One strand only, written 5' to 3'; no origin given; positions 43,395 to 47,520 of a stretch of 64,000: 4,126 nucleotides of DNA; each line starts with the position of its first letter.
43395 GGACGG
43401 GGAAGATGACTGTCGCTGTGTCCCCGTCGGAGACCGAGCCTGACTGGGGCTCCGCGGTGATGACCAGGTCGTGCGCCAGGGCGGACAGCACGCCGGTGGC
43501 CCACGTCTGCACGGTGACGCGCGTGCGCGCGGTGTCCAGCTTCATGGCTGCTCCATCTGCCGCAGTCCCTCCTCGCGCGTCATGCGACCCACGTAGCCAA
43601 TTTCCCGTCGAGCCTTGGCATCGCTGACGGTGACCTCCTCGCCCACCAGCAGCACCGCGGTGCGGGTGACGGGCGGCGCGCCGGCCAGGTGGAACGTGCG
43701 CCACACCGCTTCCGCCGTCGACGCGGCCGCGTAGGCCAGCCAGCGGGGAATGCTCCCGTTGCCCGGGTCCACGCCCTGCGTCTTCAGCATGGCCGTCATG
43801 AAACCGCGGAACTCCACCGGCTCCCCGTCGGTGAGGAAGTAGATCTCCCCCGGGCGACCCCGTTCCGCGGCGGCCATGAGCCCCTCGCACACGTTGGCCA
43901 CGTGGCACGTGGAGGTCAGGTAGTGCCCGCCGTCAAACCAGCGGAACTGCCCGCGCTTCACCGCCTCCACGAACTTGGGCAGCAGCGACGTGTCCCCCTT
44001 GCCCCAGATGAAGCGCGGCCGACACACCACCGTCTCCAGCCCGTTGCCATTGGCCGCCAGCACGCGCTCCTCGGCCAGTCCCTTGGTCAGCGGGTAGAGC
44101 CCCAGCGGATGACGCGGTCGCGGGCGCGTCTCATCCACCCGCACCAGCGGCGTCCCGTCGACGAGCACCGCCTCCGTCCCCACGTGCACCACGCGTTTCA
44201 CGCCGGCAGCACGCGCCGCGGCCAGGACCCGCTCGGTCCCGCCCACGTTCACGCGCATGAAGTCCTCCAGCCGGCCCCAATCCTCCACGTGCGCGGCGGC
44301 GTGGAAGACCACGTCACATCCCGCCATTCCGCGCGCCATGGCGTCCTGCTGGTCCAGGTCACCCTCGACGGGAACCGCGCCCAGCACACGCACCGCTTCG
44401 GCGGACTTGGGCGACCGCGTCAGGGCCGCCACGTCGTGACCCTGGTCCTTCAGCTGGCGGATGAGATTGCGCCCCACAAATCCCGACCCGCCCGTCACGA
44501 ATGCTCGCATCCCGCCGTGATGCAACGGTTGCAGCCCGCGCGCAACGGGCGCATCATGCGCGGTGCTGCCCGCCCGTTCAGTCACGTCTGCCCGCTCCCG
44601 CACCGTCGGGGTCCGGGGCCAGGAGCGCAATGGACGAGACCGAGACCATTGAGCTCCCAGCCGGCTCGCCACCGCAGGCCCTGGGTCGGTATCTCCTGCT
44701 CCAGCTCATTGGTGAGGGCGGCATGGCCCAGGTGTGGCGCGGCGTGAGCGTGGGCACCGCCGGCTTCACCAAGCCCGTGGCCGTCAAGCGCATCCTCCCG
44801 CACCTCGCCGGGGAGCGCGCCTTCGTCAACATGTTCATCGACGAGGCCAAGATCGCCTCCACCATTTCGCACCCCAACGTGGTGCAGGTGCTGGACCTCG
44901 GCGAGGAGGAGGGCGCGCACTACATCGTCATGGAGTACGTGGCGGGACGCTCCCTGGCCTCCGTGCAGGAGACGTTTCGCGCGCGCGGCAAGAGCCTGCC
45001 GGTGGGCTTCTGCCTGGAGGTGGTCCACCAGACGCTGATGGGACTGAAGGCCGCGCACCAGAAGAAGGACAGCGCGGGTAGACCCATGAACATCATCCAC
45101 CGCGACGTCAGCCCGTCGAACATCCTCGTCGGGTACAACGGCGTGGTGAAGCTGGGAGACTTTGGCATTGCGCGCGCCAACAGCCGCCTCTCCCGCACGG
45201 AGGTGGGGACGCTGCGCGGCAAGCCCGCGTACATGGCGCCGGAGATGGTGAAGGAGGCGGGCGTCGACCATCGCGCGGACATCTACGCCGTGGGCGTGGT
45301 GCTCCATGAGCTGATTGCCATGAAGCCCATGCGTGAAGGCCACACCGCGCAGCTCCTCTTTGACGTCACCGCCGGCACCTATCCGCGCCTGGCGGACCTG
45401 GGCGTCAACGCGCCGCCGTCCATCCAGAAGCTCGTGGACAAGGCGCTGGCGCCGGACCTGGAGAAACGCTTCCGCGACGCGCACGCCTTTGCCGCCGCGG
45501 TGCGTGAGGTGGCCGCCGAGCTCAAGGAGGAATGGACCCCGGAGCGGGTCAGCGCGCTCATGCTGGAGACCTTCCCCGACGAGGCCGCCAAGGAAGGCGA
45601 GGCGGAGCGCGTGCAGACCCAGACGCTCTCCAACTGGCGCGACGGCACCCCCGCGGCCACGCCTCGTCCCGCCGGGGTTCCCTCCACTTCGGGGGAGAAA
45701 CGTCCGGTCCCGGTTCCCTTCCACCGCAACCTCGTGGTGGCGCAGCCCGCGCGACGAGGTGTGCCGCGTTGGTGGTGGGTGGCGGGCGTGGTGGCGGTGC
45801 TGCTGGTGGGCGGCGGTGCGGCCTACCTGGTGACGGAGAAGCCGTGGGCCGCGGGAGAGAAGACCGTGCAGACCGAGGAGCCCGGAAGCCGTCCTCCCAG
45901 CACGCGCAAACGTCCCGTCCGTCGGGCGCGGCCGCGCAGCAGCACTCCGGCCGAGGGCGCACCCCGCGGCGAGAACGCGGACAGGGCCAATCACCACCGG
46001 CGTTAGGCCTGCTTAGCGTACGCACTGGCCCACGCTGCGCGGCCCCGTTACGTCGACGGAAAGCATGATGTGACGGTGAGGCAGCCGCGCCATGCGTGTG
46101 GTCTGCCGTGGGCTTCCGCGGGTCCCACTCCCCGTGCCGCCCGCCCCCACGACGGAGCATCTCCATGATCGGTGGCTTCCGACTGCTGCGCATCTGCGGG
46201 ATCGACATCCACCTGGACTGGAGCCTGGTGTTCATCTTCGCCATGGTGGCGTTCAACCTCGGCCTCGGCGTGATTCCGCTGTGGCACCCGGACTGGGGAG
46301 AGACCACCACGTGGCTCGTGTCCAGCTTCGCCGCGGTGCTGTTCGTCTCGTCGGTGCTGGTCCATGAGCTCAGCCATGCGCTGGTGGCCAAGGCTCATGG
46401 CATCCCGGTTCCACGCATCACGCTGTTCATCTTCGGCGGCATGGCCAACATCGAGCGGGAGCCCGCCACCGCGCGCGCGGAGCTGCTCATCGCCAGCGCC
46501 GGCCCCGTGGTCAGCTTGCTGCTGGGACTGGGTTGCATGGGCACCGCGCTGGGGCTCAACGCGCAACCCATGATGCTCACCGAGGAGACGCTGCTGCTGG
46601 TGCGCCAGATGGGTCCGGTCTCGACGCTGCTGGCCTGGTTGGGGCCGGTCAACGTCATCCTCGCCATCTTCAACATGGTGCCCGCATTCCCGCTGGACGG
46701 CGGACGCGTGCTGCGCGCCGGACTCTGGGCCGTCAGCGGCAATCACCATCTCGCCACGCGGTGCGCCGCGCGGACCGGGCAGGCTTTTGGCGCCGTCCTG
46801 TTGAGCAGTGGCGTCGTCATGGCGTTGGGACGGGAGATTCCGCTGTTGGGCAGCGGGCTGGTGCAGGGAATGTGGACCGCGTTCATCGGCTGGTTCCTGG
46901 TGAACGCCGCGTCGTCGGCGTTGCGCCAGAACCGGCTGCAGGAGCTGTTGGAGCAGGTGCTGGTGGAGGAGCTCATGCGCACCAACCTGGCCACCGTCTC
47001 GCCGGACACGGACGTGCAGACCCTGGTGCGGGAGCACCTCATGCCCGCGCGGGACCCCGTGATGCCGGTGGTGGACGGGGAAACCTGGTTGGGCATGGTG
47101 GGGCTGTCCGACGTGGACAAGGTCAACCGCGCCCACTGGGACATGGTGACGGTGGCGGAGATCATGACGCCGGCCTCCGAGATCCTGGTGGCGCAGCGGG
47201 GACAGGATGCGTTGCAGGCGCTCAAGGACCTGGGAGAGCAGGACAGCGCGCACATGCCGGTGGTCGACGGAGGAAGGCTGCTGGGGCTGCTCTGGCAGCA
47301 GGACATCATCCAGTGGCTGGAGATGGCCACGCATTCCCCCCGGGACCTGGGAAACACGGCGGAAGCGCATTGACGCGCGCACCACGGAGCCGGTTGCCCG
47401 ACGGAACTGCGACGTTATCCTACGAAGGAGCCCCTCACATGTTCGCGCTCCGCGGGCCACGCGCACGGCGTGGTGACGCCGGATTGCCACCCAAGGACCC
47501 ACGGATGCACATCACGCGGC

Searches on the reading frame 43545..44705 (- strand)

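Call 74: search_protein_families(library=pfam, proteins=[window:43545-44705:-], max_evalue=0.0001)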
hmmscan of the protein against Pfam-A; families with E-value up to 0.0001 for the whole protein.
window:43545-44705:- (387 aa): 8 families
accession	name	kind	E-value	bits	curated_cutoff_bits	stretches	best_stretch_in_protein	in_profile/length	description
PF01073.25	3Beta_HSD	-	1.6e-38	132.8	22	1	70-316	2-274/280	3-beta hydroxysteroid dehydrogenase/isomerase family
PF01370.27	Epimerase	-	4.5e-36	124.9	20.9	1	69-289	2-237/240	NAD dependent epimerase/dehydratase family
PF13460.12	NAD_binding_10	-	1.1e-19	71.5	27.2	1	72-181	1-102/184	NAD(P)H-binding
PF07993.18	NAD_binding_4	-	9e-18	64.8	20.1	1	70-240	1-210/258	Male sterility protein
PF04321.23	RmlD_sub_bind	-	2.3e-15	56.9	27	1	66-253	1-171/287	RmlD substrate binding domain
PF16363.11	GDP_Man_Dehyd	-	7.1e-12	45.9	27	1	69-306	1-262/332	GDP-mannose 4,6 dehydratase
PF02719.21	Polysacc_synt_2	-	9.6e-12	45.1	20.2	1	69-178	2-129/293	Polysaccharide biosynthesis protein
PF05368.20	NmrA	-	6.4e-11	42.8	27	1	69-174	6-104/298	NmrA-like family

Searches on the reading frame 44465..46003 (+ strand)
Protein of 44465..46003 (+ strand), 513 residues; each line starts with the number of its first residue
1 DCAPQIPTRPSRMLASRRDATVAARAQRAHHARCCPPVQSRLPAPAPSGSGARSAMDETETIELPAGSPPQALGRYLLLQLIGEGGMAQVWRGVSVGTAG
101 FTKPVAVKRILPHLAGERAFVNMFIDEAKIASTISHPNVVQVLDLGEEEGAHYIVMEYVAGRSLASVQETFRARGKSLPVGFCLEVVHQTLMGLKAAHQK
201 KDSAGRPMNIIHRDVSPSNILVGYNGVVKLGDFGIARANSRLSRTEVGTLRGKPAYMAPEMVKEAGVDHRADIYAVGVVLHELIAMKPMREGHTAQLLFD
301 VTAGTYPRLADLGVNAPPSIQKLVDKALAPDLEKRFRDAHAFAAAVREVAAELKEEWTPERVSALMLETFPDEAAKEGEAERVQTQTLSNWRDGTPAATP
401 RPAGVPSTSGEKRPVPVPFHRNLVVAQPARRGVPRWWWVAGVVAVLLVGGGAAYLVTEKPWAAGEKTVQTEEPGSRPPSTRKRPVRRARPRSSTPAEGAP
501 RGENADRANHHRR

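Call 74: search_protein_families(library=pfam, proteins=[window:44465-46003:+], max_evalue=0.0001)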
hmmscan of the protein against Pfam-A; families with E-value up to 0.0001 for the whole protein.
window:44465-46003:+ (513 aa): 2 families
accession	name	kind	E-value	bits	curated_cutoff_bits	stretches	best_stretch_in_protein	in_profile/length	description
PF00069.31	Pkinase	-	1.8e-39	136.2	31.7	1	78-337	3-253/263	Protein kinase domain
PF07714.23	PK_Tyr_Ser-Thr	-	1.3e-31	110.3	23.1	1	80-335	5-248/258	Protein tyrosine and serine/threonine kinase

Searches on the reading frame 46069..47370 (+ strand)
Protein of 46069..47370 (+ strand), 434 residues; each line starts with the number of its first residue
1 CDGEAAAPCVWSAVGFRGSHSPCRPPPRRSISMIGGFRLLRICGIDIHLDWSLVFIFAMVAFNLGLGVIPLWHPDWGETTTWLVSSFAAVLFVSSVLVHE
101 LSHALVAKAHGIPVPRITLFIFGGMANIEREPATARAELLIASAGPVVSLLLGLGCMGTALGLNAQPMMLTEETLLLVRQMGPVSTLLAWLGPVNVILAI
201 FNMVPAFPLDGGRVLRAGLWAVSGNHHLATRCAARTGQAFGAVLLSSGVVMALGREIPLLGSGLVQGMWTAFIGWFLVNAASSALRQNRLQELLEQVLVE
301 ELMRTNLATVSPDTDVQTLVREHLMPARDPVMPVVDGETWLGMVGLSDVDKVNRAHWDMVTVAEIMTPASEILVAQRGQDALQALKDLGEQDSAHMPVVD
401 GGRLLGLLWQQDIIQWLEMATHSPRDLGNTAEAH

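Call 74: search_protein_families(library=pfam, proteins=[window:46069-47370:+], max_evalue=0.0001)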
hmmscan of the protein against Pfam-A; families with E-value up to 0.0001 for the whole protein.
window:46069-47370:+ (434 aa): 3 families
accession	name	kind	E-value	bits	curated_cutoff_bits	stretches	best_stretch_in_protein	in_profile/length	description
PF02163.28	Peptidase_M50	-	4.5e-21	75.6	27.2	1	88-237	2-214/221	Peptidase family M50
PF00571.33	CBS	-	6.9e-10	39.5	24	0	299-349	1-51/57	CBS domain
PF13398.12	Peptidase_M50B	-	6.6e-06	26.4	26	1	91-177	20-106/201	Peptidase M50B-like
